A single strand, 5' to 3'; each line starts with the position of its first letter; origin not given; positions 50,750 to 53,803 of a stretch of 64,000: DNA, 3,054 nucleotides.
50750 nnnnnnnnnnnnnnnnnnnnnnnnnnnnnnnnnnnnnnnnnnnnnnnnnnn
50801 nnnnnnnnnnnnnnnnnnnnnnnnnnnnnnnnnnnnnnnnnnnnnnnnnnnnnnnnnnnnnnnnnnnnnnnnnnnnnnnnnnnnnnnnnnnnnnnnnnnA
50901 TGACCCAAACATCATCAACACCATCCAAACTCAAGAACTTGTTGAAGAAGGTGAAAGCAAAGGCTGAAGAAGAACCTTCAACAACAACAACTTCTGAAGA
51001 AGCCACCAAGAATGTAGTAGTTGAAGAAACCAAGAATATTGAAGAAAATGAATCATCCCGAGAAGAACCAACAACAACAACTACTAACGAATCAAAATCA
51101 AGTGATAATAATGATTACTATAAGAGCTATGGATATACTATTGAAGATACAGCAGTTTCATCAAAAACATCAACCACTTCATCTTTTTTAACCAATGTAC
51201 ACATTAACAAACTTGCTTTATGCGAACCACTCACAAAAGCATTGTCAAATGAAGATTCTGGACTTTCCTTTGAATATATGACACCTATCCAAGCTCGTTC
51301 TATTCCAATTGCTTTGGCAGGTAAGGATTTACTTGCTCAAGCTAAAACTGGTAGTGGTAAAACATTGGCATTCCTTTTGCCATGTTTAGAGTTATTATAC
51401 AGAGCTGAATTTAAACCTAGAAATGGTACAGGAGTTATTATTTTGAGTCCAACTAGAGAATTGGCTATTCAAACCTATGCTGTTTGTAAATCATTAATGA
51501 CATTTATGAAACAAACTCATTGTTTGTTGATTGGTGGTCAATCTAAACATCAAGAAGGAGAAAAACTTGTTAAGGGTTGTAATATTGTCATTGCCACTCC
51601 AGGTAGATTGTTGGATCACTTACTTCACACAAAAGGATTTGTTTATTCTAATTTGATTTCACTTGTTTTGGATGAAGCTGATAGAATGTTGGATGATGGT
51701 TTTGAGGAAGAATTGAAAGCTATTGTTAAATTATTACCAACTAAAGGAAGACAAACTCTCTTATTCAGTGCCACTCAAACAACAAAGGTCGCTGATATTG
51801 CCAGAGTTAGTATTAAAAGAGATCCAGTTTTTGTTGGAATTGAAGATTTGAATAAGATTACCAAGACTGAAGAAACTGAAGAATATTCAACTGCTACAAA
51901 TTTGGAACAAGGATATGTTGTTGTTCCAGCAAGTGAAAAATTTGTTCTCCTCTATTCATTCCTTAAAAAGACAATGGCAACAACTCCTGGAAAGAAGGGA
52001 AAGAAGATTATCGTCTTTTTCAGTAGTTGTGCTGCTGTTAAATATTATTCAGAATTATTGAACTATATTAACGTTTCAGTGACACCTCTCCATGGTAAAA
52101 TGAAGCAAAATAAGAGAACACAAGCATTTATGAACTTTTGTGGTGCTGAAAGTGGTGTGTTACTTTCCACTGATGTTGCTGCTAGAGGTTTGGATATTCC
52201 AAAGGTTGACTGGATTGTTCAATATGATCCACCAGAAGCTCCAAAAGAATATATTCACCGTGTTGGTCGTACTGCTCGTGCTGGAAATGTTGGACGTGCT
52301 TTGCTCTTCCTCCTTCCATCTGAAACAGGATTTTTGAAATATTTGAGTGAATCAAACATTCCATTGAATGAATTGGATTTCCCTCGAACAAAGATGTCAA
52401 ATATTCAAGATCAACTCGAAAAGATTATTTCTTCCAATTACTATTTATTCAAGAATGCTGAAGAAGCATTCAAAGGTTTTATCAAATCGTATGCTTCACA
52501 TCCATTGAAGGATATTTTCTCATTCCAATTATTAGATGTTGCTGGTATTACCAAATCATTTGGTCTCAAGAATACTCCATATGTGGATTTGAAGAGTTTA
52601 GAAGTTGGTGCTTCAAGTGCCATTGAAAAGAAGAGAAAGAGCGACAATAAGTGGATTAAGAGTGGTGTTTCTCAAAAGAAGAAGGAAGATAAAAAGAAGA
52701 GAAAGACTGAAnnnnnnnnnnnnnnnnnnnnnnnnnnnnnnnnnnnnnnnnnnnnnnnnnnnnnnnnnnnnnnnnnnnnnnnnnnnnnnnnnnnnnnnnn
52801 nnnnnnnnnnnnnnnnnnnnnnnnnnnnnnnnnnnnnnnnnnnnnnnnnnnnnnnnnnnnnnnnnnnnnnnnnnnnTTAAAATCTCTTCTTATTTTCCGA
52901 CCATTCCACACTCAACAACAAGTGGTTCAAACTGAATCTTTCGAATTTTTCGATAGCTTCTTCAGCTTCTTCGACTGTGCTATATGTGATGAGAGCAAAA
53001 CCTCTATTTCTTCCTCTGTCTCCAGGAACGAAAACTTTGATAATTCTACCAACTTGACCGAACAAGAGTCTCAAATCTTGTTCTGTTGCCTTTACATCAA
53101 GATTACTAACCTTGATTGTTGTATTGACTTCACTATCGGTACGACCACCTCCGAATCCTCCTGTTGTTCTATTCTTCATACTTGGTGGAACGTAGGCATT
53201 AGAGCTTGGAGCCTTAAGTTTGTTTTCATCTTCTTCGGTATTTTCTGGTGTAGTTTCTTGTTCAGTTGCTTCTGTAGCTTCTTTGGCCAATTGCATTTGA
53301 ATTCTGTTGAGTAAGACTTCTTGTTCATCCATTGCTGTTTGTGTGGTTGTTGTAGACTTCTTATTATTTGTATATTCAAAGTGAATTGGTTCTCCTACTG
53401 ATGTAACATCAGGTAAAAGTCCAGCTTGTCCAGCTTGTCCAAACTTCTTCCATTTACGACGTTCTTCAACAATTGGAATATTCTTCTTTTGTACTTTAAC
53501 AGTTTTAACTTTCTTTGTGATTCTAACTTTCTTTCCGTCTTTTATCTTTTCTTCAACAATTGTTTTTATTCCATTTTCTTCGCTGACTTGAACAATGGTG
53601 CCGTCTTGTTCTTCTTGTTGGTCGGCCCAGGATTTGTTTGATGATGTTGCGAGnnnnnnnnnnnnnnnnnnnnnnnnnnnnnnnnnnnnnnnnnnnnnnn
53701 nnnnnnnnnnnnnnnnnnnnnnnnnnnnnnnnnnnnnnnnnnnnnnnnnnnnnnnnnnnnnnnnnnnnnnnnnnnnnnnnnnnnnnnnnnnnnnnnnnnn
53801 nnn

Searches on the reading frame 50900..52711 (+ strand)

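Call 58: search_protein_families(library=pfam, proteins=[window:50900-52711:+], max_evalue=0.00001)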
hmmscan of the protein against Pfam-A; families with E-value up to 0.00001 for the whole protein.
window:50900-52711:+ (604 aa): 4 families
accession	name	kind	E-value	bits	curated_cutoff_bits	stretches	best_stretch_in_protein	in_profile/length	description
PF00270.35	DEAD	-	1.5e-48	165.1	26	1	128-299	1-166/167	DEAD/DEAH box helicase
PF00271.37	Helicase_C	-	9.2e-30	103.6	23.5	1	364-462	12-110/110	Helicase conserved C-terminal domain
PF13959.11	CTE_SPB4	-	5.2e-14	52.4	27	1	513-561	1-51/52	ATP-dependent rRNA helicase SPB4-like, C-terminal extension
PF04851.21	ResIII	-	2.1e-07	31.5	22.5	1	142-292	24-161/164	Type III restriction enzyme, res subunit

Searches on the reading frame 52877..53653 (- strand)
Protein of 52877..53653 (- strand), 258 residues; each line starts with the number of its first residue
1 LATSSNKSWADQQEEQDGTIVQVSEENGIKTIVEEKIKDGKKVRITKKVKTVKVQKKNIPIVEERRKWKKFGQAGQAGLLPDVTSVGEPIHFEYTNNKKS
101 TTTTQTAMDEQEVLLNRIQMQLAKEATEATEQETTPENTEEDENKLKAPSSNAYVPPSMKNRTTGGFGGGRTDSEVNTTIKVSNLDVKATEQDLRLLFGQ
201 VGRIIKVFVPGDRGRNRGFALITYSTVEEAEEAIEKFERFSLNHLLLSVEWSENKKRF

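Call 59: search_protein_families(library=pfam, proteins=[window:52877-53653:-], max_evalue=0.00001)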
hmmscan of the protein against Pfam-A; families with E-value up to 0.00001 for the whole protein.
window:52877-53653:- (258 aa): 2 families
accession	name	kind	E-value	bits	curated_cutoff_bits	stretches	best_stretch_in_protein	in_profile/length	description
PF12353.13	eIF3g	-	2.8e-16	60.4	24.4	1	23-111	5-94/130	Eukaryotic translation initiation factor 3 subunit G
PF00076.28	RRM_1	-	1.2e-13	51.1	20.7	1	181-242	2-64/70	RNA recognition motif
